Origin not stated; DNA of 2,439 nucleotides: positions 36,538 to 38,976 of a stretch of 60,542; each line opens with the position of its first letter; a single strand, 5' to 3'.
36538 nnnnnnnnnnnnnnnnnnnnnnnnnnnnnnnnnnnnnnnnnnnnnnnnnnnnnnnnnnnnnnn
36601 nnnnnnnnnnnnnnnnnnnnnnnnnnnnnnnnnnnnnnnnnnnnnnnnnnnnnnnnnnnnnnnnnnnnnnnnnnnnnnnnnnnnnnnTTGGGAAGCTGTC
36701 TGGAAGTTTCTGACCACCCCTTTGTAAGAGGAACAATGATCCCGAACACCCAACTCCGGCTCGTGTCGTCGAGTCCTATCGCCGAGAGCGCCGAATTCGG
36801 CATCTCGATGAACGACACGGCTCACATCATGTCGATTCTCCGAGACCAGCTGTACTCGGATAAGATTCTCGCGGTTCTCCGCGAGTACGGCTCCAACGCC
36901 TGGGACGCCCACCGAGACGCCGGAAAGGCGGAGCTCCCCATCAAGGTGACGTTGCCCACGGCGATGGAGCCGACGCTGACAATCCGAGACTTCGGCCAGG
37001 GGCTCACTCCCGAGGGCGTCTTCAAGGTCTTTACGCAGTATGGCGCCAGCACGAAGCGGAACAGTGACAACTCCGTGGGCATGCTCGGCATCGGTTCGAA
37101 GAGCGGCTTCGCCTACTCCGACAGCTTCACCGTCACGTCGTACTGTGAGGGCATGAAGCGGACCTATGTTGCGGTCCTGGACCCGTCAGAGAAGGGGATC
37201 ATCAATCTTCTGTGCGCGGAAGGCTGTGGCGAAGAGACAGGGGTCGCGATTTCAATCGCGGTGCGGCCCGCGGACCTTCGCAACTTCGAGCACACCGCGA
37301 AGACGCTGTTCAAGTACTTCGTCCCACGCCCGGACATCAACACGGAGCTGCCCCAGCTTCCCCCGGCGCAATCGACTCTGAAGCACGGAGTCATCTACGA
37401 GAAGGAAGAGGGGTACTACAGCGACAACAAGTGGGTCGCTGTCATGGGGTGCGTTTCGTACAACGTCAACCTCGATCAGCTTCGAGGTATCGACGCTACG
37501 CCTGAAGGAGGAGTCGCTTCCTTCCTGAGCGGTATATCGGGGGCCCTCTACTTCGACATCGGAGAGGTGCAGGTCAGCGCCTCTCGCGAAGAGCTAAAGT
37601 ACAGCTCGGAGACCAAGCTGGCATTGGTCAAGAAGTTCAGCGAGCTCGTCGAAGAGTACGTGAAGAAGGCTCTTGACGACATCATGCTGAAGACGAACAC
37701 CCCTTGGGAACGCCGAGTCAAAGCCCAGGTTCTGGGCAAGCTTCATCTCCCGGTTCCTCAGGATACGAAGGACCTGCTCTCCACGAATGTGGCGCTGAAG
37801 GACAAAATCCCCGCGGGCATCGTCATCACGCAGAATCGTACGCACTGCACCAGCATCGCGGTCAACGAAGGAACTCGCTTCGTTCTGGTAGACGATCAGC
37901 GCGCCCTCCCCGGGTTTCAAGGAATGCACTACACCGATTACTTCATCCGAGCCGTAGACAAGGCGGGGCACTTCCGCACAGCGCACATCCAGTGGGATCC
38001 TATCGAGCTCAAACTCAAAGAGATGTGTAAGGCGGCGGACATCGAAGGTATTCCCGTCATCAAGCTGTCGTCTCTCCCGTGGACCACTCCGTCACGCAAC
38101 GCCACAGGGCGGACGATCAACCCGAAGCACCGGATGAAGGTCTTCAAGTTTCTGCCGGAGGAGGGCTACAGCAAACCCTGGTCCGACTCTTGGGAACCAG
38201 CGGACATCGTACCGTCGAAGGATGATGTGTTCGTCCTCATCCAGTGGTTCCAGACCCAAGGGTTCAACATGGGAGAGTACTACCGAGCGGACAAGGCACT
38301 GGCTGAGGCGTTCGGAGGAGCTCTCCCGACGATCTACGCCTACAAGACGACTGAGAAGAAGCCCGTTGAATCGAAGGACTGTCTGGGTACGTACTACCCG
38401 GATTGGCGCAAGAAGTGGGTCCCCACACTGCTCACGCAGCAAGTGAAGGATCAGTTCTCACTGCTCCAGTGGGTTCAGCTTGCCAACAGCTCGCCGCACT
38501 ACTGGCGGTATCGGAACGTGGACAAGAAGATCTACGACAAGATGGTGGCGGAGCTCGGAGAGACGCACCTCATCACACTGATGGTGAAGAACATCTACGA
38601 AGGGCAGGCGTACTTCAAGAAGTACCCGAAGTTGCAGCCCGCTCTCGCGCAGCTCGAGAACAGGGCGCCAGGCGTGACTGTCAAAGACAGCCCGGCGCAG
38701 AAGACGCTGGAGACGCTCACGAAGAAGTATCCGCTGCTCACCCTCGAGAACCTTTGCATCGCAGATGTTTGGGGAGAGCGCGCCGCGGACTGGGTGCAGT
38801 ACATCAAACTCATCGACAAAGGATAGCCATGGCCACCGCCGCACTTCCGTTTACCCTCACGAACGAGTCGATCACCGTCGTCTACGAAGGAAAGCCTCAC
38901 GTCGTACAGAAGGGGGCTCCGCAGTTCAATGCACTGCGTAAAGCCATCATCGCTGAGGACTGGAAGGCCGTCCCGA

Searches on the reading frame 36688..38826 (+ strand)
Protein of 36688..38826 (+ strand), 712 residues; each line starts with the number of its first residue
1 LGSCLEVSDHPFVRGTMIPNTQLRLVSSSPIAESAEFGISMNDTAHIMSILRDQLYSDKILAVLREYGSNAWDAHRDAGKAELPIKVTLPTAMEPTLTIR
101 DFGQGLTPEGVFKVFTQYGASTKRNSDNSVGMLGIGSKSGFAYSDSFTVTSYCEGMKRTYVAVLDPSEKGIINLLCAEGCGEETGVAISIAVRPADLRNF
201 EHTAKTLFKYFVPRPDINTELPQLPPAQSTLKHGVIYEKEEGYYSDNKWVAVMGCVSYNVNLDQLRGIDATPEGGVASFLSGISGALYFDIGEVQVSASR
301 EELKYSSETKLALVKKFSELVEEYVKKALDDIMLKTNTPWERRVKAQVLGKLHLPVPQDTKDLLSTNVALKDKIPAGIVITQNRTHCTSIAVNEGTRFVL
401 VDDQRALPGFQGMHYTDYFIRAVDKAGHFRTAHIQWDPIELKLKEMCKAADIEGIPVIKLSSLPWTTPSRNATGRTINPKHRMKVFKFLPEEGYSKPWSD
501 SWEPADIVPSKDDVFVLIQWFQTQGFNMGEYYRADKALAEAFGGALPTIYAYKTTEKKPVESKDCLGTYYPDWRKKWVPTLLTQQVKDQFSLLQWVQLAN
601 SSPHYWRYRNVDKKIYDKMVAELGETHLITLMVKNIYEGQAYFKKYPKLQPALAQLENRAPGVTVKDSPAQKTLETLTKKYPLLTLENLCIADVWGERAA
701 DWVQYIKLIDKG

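Call 14: search_protein_families(library=phrogs, proteins=[window:36688-38826:+], max_evalue=0.001)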
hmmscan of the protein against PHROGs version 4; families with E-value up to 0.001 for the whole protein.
window:36688-38826:+ (712 aa): 9 families
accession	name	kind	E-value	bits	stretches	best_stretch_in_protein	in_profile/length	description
phrog_612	-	lysis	5.1e-93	314.6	1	17-336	1-312/725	RIIA lysis inhibitor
phrog_2979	-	lysis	2.2e-46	160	1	34-328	20-317/846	RIIA lysis inhibitor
phrog_3661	-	lysis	3.1e-44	152.7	2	114-344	175-412/917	RIIA lysis inhibitor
phrog_30832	-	lysis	1.1e-42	147.6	1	27-328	12-316/735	RIIA lysis inhibitor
phrog_609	-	lysis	1.6e-34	120.1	1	39-344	24-321/1055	RIIB lysis inhibitor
phrog_24904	-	lysis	2.8e-34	119.8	1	36-329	21-299/695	RIIA lysis inhibitor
phrog_38678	-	lysis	1.7e-17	64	1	46-191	36-184/805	RIIA lysis inhibitor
phrog_543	-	DNA, RNA and nucleotide metabolism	1.3e-06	28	1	44-161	54-181/661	DNA topoisomerase II large subunit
phrog_6203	-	unknown function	1e-05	25.3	1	54-160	21-126/644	-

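Call 42: search_dna_similar(query=window:36688-38826:+, collection=phages, mode=protein, max_rows=15, max_evalue=1e-10)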
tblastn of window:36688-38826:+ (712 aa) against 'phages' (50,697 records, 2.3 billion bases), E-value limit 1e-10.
Records with a match: 2840; places in all: 2849; records where one place covers at least 80% of the query: 0.
Best place of each record, by identity: <60% 2840.
By first word of the organism name: Escherichia 932; Klebsiella 376; Salmonella 288; Shigella 118; Pseudomonas 118; Vibrio 105; Streptomyces 93; Aeromonas 81; Acinetobacter 73; Erwinia 62; and 74 more.
By host as written in the record: Escherichia coli 367; - 319; Klebsiella pneumoniae 130; Escherichia coli O157:H7 54; Pseudomonas aeruginosa 42; Escherichia coli K-12 MG1655 41; Salmonella enterica 38; Streptomyces griseus ATCC 10137 32; and 676 more.
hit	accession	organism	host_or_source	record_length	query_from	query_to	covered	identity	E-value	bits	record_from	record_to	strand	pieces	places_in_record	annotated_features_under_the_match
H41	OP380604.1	Aeromonas phage avDM12-TAAL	Aeromonas hydrophila BIOTECH 10089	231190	38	521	68%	26.3%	3e-25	118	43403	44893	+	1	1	hypothetical protein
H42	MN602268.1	Bacteriophage DSS3_MAL1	-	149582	17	345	46%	37.4%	2e-44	178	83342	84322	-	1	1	hypothetical protein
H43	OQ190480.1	Streptomyces phage Pepperwood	Streptomyces lividans JI 1326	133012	32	401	52%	33.2%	3e-34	147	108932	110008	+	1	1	218: hypothetical protein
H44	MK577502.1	Aeromonas phage Asfd_1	Aeromonas salmonicida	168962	32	494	65%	26.4%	7e-31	136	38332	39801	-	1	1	protector from prophage-induced early lysis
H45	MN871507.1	Aeromonas phage asfd_1h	Aeromonas salmonicida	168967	32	494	65%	26.4%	7e-31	136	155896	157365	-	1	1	record has no annotation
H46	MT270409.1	Phaeobacter phage MD18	Phaeobacter inhibens DSM 17395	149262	11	332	45%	37.6%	2e-45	181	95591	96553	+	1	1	hypothetical protein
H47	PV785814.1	Vibrio phage QD01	Vibrio natriegens Vmax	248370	17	398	54%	31.4%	2e-35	150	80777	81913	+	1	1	rIIA protein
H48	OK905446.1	Vibrio phage VS1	Vibrio splendidus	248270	17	398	54%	30.9%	1e-34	148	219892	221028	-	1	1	record has no annotation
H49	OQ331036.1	Yersinia phage MHG19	Yersinia pestis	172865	39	454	58%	28.2%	1e-32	142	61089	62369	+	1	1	rIIA protector from prophage-induced early lysis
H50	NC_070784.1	Streptomyces phage TunaTartare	Streptomyces mirabilis NRRL B-2400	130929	17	406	55%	30.0%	1e-28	129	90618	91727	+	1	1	165: RIIA lysis inhibitor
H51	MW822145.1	Streptomyces phage TunaTartare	Streptomyces mirabilis NRRL B-2400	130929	17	406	55%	30.0%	1e-28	129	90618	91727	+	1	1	165: rIIA-like protein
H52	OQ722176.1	Vibrio phage vB_VspM_VS2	Vibrio splendidus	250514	17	398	54%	30.6%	4e-35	149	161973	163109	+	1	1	record has no annotation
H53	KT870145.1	Roseobacter phage DSS3P8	Ruegeria pomeroyi DSS-3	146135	20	329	44%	37.5%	7e-38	158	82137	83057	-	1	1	rIIA lysis inhibitor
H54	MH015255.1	Ruegeria phage vB_RpoS-V10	Ruegeria pomeroyi DSS-3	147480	20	329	44%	37.5%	1e-37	157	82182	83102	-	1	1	rIIA lysis inhibitor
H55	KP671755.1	Vibrio phage ValKK3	Vibrio alginolyticus ATCC 17749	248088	17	397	54%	29.7%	4e-35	149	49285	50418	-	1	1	protein rIIA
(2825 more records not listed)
